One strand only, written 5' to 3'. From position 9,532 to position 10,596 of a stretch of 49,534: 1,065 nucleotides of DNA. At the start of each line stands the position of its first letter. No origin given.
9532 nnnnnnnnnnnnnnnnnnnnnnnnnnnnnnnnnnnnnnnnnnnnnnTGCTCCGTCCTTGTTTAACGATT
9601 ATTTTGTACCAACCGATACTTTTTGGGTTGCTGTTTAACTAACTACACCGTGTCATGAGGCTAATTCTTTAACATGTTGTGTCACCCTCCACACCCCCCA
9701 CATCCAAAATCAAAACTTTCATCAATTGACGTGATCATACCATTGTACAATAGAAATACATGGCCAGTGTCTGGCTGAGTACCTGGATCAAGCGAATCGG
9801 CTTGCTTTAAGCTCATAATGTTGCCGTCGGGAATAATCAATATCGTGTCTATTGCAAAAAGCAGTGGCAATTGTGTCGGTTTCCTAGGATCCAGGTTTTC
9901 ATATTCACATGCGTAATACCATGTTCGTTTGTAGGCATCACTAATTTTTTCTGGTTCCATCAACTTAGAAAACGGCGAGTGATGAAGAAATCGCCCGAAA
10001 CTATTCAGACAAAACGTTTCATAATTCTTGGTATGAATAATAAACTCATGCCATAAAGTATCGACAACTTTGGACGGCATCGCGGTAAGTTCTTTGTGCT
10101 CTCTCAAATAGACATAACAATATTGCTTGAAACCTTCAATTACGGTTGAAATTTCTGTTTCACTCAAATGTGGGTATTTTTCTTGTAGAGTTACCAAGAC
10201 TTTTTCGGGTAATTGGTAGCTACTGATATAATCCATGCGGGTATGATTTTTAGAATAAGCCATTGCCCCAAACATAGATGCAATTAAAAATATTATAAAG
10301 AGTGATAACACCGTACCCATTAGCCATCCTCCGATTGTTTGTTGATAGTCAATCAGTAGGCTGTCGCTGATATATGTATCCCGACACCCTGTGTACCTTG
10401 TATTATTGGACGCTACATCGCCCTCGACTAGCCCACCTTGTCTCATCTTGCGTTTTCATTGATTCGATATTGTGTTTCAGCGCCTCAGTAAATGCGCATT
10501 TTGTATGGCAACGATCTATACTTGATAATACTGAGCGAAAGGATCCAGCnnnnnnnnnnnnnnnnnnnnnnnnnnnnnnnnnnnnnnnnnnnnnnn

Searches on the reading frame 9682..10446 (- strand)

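Call 12: search_protein_families(library=pfam, proteins=[window:9682-10446:-], max_evalue=10)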
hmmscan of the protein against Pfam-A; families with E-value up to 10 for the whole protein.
window:9682-10446:- (254 aa): 1 family
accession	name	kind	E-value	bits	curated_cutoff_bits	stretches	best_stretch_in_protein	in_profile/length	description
PF08812.16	YtxC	-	0.078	13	33.1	1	71-162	8-99/218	YtxC-like family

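Call 13: search_protein_families(library=padloc, proteins=[window:9682-10446:-], max_evalue=0.01)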
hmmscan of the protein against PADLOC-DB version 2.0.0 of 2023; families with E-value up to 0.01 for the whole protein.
window:9682-10446:- (254 aa): 0 families

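Call 77: search_protein_families(library=ncbifam, proteins=[window:9682-10446:-], max_evalue=0.01)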
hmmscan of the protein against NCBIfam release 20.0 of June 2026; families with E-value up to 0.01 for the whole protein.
window:9682-10446:- (254 aa): 0 families
